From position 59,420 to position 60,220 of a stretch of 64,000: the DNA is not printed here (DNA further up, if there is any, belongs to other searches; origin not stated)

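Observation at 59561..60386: Bactofilin fused to an excisionase-type HTH, followed by a second HTH_17 membrane protein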

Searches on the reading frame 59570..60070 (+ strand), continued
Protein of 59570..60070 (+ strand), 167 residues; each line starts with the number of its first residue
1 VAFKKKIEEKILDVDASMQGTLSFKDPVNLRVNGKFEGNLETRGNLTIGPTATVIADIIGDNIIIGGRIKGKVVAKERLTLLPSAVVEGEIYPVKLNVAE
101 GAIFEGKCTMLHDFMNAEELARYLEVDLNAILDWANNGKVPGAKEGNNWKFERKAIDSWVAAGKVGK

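Call 38: find_homologous_proteins(query=A3)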
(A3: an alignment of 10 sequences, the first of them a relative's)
Query A3 (10 sequences) (187 aa, profile of the alignment): 339 proteins with E <= 0.001 among 6134 candidates; the best 120 are listed.
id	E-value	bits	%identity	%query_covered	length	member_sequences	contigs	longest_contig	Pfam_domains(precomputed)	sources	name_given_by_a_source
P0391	1.4e-64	235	26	85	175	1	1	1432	PF12728.14,PF04519.20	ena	-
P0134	1.5e-63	232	22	86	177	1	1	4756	PF04519.20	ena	-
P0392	4.7e-59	217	28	87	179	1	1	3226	PF12728.14,PF04519.20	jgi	jgi:excisionase family DNA binding protein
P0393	3.6e-56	208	22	88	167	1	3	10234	PF12728.14,PF04519.20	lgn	-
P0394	1.9e-55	205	25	86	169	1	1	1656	PF12728.14,PF04519.20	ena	-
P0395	2.1e-55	205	24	86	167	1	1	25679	PF12728.14,PF04519.20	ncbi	ncbi:MAG: polymer-forming cytoskeletal protein [Candidatus Omnitrophota bacterium]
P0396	2.8e-55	205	24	86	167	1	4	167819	PF12728.14,PF04519.20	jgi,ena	-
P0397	3.0e-55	205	24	87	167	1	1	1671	PF12728.14,PF04519.20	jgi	-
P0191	3.1e-55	205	100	100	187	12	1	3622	PF12728.14,PF04519.20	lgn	-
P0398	6.6e-55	204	24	86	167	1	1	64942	PF12728.14,PF04519.20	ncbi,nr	ncbi:MAG: polymer-forming cytoskeletal protein [Candidatus Omnitrophica bacterium]|nr:polymer-formin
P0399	1.0e-54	203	21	88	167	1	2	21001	PF12728.14,PF04519.20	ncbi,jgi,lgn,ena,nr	ncbi:MAG: polymer-forming cytoskeletal protein [Candidatus Omnitrophica bacterium]|nr:polymer-formin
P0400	1.4e-54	202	24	86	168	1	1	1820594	PF12728.14,PF04519.20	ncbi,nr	ncbi:MAG: polymer-forming cytoskeletal protein [Candidatus Omnitrophota bacterium]|nr:MAG: polymer-f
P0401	2.6e-54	202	25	87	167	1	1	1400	PF12728.14,PF04519.20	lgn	-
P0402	7.0e-54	200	24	86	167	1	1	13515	PF12728.14,PF04519.20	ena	-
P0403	7.6e-54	200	26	87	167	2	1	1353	PF12728.14,PF04519.20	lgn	-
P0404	8.5e-54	200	24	87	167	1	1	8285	PF12728.14,PF04519.20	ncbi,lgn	-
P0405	8.5e-54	200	25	84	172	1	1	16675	PF12728.14,PF04519.20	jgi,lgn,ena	-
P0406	1.5e-53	199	25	87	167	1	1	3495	PF12728.14,PF04519.20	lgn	-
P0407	2.4e-53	198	26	87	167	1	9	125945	PF12728.14,PF04519.20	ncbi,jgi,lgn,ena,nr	ncbi:MAG: hypothetical protein COY80_04785 [Candidatus Pacebacteria bacterium CG_4_10_14_0_8_um_filt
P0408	4.1e-53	198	27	90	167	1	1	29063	PF12728.14,PF04519.20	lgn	-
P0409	5.5e-53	197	25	84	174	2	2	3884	PF12728.14,PF04519.20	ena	-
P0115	6.0e-53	197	27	88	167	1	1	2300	PF12728.14,PF04519.20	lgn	-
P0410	3.8e-52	195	29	85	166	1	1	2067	PF12728.14,PF04519.20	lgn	-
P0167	5.3e-52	194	27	68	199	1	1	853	PF12728.14,PF04519.20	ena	-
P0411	5.3e-52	194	26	88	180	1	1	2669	PF04519.20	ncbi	-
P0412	5.7e-52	194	28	88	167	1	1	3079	PF12728.14,PF04519.20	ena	-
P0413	1.2e-48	183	76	99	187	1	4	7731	PF12728.14,PF04519.20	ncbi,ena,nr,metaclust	ncbi:MAG: hypothetical protein A3G38_03000 [Omnitrophica WOR_2 bacterium RIFCSPLOWO2_12_FULL_51_8]|n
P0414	1.8e-48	183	62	96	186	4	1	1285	PF12728.14,PF04519.20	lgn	-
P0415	2.3e-48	182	71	98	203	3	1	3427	PF12728.14,PF04519.20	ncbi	-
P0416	2.9e-48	182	61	93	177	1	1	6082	PF12728.14,PF04519.20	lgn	-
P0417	6.3e-48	181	62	96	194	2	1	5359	PF12728.14,PF04519.20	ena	-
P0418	1.8e-47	179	21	84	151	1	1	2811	PF12728.14,PF04519.20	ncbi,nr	ncbi:MAG: polymer-forming cytoskeletal protein, partial [Candidatus Omnitrophica bacterium]|nr:polym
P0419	4.0e-47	178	68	90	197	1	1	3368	PF12728.14,PF04519.20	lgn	-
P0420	4.5e-47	178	60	94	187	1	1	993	PF12728.14,PF04519.20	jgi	jgi:excisionase family DNA binding protein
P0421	8.1e-44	167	62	97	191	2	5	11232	PF12728.14,PF04519.20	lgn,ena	-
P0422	2.2e-25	107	90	59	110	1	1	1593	PF12728.14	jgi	-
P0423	1.3e-22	98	70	53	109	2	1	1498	PF12728.14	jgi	-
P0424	1.5e-20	92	31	48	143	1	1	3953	PF04519.20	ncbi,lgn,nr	ncbi:MAG: polymer-forming cytoskeletal protein [Deltaproteobacteria bacterium]|nr:polymer-forming cy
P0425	2.6e-20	91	22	53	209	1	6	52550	PF04519.20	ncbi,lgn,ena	-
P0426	7.4e-20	89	26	59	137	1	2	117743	PF04519.20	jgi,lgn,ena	-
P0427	7.8e-20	89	25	59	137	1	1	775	PF04519.20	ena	-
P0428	1.6e-19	88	26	50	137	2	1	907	PF04519.20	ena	-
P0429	1.7e-19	88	25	59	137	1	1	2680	PF04519.20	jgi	jgi:cytoskeletal protein CcmA (bactofilin family)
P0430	2.5e-19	88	26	50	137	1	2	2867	PF04519.20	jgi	jgi:cytoskeletal protein CcmA (bactofilin family)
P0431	3.4e-19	87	26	50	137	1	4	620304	PF04519.20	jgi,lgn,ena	jgi:cytoskeletal protein CcmA (bactofilin family)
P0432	3.6e-19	87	26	50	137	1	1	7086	PF04519.20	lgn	-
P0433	3.8e-19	87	26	50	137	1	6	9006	PF04519.20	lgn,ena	-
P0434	1.1e-18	86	41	53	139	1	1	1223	PF04519.20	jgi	jgi:cytoskeletal protein CcmA (bactofilin family)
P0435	1.2e-18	86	34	46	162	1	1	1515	PF04519.20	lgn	-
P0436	1.4e-18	85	28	55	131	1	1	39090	PF04519.20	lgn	-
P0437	2.1e-18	85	26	61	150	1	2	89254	PF04519.20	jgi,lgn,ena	-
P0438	2.6e-18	84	24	70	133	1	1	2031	PF04519.20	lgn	-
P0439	4.2e-18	84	23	55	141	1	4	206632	PF04519.20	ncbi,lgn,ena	-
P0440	4.8e-18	84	23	55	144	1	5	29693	PF04519.20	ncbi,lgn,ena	-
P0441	6.2e-18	83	23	42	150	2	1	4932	PF04519.20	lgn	-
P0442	7.6e-18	83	25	50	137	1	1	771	PF04519.20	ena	-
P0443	1.1e-17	82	23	55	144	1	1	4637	PF04519.20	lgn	-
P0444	1.3e-17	82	23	42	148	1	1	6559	PF04519.20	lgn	-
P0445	1.3e-17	82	24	42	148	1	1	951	PF04519.20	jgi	jgi:cytoskeletal protein CcmA (bactofilin family)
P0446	1.5e-17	82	23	61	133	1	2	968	PF04519.20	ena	-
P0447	1.7e-17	82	33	43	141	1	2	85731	PF04519.20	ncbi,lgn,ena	-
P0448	1.9e-17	82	31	51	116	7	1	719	PF04519.20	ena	-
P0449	2.0e-17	81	26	50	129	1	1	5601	PF04519.20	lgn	-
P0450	2.5e-17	81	23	51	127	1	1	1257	PF04519.20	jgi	jgi:cytoskeletal protein CcmA (bactofilin family)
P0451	2.7e-17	81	23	61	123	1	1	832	PF04519.20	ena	-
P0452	4.2e-17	80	26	50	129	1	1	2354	PF04519.20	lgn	-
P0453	4.8e-17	80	31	50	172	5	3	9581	PF04519.20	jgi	jgi:cytoskeletal protein CcmA (bactofilin family)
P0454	7.2e-17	80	25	52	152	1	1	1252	PF04519.20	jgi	jgi:cytoskeletal protein CcmA (bactofilin family)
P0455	7.2e-17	80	24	59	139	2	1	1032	PF04519.20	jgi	jgi:cytoskeletal protein CcmA (bactofilin family)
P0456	2.9e-16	78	25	60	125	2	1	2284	PF04519.20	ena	-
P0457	3.6e-16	77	28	44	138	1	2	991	PF04519.20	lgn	-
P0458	3.7e-16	77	36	36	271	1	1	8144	PF04519.20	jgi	-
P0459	8.0e-16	76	22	42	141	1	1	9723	PF04519.20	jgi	jgi:cytoskeletal protein CcmA (bactofilin family)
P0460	8.8e-16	76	28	46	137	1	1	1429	PF04519.20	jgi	-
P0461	1.2e-15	76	30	56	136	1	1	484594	PF04519.20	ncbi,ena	-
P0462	1.3e-15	76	33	46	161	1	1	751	PF04519.20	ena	-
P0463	3.9e-15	74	26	50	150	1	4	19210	PF04519.20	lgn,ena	-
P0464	4.0e-15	74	26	52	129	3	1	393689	PF04519.20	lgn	-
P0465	5.5e-15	74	35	47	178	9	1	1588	PF04519.20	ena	-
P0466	6.3e-15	73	28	50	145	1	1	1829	PF04519.20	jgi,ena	-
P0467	7.6e-15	73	28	41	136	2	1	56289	PF04519.20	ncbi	-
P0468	9.5e-15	73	37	49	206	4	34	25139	PF04519.20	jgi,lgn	jgi:cytoskeletal protein CcmA (bactofilin family)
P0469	1.2e-14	72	38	53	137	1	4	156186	PF04519.20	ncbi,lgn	-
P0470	1.5e-14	72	33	47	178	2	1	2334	PF04519.20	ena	-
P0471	1.6e-14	72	33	47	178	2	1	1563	PF04519.20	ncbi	-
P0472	1.6e-14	72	28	64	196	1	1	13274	PF04519.20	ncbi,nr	ncbi:MAG: polymer-forming cytoskeletal protein [Proteobacteria bacterium]|nr:polymer-forming cytoske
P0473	1.7e-14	72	35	51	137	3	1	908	PF04519.20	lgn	-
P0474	1.7e-14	72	33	47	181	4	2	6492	PF04519.20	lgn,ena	-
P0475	1.7e-14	72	29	61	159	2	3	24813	PF04519.20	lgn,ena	-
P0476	1.9e-14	72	24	42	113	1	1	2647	PF04519.20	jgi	jgi:cytoskeletal protein CcmA (bactofilin family)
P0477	2.3e-14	72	36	48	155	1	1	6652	PF04519.20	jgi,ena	-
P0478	2.3e-14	72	25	51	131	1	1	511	PF04519.20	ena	-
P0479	2.8e-14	71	35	42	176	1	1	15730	PF04519.20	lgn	-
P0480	3.3e-14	71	33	57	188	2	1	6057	PF04519.20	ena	-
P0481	3.4e-14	71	34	47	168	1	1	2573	PF04519.20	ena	-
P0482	3.6e-14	71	30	47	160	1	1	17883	PF04519.20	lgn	-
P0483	4.1e-14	71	28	49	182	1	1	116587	PF04519.20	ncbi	ncbi:MAG: bactofilin family protein [Alphaproteobacteria bacterium]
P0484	4.3e-14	71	28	40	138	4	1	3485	PF04519.20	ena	-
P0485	4.8e-14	70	36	47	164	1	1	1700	PF04519.20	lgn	-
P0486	4.9e-14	70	33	44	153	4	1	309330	PF04519.20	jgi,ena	-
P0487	5.1e-14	70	28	52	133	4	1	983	PF04519.20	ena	-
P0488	5.4e-14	70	29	51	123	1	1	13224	PF04519.20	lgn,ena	-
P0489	6.2e-14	70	25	62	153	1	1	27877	PF04519.20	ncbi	-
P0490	6.5e-14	70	27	65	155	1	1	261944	PF04519.20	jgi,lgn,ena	-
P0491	7.1e-14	70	33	47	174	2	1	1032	PF04519.20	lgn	-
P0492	7.3e-14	70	28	45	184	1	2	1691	PF04519.20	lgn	-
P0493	7.6e-14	70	33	47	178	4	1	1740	PF04519.20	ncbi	-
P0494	8.2e-14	70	28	45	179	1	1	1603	PF04519.20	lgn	-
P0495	9.1e-14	70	33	47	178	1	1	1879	PF04519.20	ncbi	-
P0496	9.2e-14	70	37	41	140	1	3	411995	PF04519.20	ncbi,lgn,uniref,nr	ncbi:Polymer-forming protein [Paucidesulfovibrio gracilis DSM 16080]|uniref:Polymer-forming protein 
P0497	9.3e-14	70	37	42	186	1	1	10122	PF04519.20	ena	-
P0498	1.1e-13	69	36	53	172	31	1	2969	PF04519.20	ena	-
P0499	1.1e-13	69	33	47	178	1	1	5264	PF04519.20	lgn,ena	-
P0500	1.1e-13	69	29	45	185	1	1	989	PF04519.20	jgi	jgi:cytoskeletal protein CcmA (bactofilin family)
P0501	1.2e-13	69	29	42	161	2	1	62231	PF04519.20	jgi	-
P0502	1.3e-13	69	35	53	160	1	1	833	PF04519.20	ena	-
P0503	1.3e-13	69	35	44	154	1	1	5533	PF04519.20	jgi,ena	-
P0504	1.5e-13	69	35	53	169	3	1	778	PF04519.20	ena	-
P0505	1.7e-13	69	35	53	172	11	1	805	PF04519.20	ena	-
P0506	1.8e-13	69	38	50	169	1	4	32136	PF04519.20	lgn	-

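Call 39: find_encoding_contigs(protein=P0413, flank=5000, max_places=2)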
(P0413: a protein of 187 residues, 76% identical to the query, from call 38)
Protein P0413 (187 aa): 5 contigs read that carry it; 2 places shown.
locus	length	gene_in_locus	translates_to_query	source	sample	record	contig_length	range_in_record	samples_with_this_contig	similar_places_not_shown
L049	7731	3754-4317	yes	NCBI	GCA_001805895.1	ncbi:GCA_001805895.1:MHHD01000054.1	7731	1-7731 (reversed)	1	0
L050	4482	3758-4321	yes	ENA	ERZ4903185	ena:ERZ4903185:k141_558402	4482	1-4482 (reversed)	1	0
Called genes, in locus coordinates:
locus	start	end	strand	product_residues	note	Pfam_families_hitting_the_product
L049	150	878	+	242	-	-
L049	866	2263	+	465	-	PF00142:Fer4_NifH (weak), PF01656:CbiA, PF02374:ArsA_ATPase (faint), PF06564:CBP_BcsQ, PF09140:MipZ, PF10609:ParA (weak), PF13614:AAA_31, PF16561:AMPK1_CBM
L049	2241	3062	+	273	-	-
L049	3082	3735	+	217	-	-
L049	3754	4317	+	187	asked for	PF04519:Bactofilin, PF12728:HTH_17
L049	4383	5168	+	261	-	PF05552:MS_channel_1st_1 (weak)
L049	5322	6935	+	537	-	PF00989:PAS (weak), PF13188:PAS_8 (faint), PF08447:PAS_3 (faint), PF00989:PAS, PF08448:PAS_4, PF13426:PAS_9, PF00512:HisKA, PF02518:HATPase_c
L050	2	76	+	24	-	?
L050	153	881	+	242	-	-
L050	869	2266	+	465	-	PF00142:Fer4_NifH (weak), PF01656:CbiA, PF02374:ArsA_ATPase (faint), PF06564:CBP_BcsQ, PF09140:MipZ, PF10609:ParA (weak), PF13614:AAA_31, PF16561:AMPK1_CBM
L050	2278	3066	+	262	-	-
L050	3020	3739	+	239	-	-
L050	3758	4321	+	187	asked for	PF04519:Bactofilin, PF12728:HTH_17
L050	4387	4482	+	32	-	?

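Call 40: find_encoding_contigs(protein=P0421, flank=5000, max_places=2)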
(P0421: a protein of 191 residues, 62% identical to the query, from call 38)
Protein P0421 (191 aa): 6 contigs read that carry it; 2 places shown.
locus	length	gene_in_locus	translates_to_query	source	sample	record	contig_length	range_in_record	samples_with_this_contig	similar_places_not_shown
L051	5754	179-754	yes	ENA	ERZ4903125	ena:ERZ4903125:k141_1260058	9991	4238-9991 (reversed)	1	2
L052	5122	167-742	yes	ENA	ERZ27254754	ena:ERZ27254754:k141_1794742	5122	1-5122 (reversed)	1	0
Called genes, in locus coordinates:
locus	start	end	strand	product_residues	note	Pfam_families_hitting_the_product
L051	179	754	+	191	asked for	PF04519:Bactofilin, PF12728:HTH_17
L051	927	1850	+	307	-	PF00512:HisKA, PF02518:HATPase_c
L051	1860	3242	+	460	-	PF00072:Response_reg, PF00158:Sigma54_activat, PF14532:Sigma54_activ_2, PF00004:AAA (weak), PF07724:AAA_2, PF07728:AAA_5, PF25601:AAA_lid_14, PF02954:HTH_8, +1 more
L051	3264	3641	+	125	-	PF00072:Response_reg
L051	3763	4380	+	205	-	-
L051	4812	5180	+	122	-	PF13650:Asp_protease_2 (weak), PF13975:gag-asp_proteas (weak)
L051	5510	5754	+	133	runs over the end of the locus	PF00072:Response_reg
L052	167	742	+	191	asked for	PF04519:Bactofilin, PF12728:HTH_17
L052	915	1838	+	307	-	PF00512:HisKA, PF02518:HATPase_c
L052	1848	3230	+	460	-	PF00072:Response_reg, PF00158:Sigma54_activat, PF14532:Sigma54_activ_2, PF00004:AAA (weak), PF07724:AAA_2, PF07728:AAA_5, PF25601:AAA_lid_14, PF02954:HTH_8, +1 more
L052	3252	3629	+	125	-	PF00072:Response_reg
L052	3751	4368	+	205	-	-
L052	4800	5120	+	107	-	?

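Call 41: find_encoding_contigs(protein=P0134, flank=5000, max_places=2)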
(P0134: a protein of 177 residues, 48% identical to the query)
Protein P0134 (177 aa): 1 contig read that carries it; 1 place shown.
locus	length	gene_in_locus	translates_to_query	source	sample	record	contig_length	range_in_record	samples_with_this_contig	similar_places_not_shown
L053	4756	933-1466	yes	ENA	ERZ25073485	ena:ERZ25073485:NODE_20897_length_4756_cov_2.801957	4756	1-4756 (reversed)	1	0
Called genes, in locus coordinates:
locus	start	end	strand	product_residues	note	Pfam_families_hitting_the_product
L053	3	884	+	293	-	?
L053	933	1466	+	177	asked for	PF04519:Bactofilin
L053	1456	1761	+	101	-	PF12728:HTH_17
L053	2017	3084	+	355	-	PF13580:SIS_2, PF01380:SIS, PF01467:CTP_transf_like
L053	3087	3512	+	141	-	PF17792:ThiD2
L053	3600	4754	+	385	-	?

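Call 42: find_encoding_contigs(protein=P0400, flank=8000, max_places=1)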
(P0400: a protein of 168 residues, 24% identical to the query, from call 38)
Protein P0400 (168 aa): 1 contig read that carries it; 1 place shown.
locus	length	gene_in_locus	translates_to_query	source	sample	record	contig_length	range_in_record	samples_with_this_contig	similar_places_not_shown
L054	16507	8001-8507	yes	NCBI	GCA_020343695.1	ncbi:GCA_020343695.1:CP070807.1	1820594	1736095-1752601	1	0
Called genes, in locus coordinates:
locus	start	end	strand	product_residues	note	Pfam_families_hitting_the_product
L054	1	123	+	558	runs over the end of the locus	PF10410:DnaB_bind (faint), PF08275:DNAG_N, PF01751:Toprim, PF13155:Toprim_2, PF13362:Toprim_3, PF13662:Toprim_4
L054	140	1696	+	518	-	PF03979:Sigma70_r1_1, PF00140:Sigma70_r1_2, PF04542:Sigma70_r2, PF04539:Sigma70_r3, PF04545:Sigma70_r4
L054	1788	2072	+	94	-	PF02686:GatC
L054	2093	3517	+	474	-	PF01425:Amidase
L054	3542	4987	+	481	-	PF02934:GatB_N, PF02637:GatB_Yqey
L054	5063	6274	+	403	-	PF22694:CtpB_N-like (faint), PF00595:PDZ, PF13180:PDZ_2, PF17820:PDZ_6, PF03572:Peptidase_S41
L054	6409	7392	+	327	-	PF00814:TsaD, PF22521:HypF_C_2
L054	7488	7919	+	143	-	PF02308:MgtC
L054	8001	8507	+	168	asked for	PF04519:Bactofilin, PF12728:HTH_17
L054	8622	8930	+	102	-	PF12728:HTH_17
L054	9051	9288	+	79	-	-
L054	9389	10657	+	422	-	-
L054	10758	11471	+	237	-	PF07969:Amidohydro_3, PF01979:Amidohydro_1 (faint)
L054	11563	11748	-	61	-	-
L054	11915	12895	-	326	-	-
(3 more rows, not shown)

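Call 43: find_encoding_contigs(protein=P0405, flank=6000, max_places=1)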
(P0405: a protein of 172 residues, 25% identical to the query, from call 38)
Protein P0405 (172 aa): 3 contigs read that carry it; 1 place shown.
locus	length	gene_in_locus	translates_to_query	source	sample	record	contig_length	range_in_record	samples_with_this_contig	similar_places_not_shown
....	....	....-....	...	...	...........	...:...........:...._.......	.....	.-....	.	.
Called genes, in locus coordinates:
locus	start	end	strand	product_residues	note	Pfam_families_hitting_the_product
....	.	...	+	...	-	?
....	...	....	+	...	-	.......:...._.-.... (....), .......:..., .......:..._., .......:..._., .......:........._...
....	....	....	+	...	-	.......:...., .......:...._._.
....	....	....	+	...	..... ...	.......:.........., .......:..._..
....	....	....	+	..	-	-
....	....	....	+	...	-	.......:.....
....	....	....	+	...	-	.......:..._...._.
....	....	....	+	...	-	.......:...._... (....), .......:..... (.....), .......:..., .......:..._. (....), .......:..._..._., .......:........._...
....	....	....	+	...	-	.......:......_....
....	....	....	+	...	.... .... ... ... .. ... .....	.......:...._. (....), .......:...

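Call 44: find_encoding_contigs(protein=P0416, flank=6000, max_places=1)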
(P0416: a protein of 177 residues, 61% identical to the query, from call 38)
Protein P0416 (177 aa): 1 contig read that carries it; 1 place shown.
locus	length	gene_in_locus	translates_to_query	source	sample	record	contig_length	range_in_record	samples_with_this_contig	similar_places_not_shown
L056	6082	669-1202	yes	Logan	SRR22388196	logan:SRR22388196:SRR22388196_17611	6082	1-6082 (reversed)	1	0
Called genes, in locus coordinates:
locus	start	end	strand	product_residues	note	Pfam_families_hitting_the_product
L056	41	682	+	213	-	-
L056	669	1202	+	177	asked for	PF04519:Bactofilin, PF12728:HTH_17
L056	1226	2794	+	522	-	PF00989:PAS (weak), PF13426:PAS_9, PF00989:PAS (weak), PF08448:PAS_4, PF13426:PAS_9, PF00512:HisKA, PF02518:HATPase_c, PF14501:HATPase_c_5 (weak), +3 more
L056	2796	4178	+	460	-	PF00072:Response_reg, PF00158:Sigma54_activat, PF14532:Sigma54_activ_2, PF00004:AAA (weak), PF07724:AAA_2 (weak), PF07728:AAA_5, PF25601:AAA_lid_14, PF02954:HTH_8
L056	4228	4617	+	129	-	PF00072:Response_reg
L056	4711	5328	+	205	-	-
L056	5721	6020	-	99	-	-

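Call 65: search_protein_families(library=padloc, proteins=[window:59570-60070:+], max_evalue=0.01)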
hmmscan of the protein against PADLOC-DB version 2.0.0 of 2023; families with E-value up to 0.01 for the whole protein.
window:59570-60070:+ (167 aa): 1 family
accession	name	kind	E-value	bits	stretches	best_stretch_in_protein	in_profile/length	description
PDLC04133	mad1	-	1.2e-05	23.5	1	112-162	3-53/60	mads_1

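Call 66: search_protein_families(library=phrogs, proteins=[window:59570-60070:+], max_evalue=0.01)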
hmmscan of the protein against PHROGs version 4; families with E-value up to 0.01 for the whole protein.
window:59570-60070:+ (167 aa): 6 families
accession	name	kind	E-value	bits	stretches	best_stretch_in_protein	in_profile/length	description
phrog_66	-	integration and excision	2.5e-05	25.1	1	109-164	88-144/412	excisionase and transcriptional regulator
phrog_25665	-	integration and excision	0.00014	23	1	112-165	23-76/93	excisionase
phrog_15534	-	DNA, RNA and nucleotide metabolism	0.0002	22.9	1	110-160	39-88/93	HTH DNA binding protein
phrog_7338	-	unknown function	0.00034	21.8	1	112-164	28-81/87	-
phrog_57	-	head and packaging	0.00041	21.2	1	114-162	12-61/199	terminase small subunit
phrog_10045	-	DNA, RNA and nucleotide metabolism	0.00071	20.4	1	111-158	17-65/74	HTH DNA binding protein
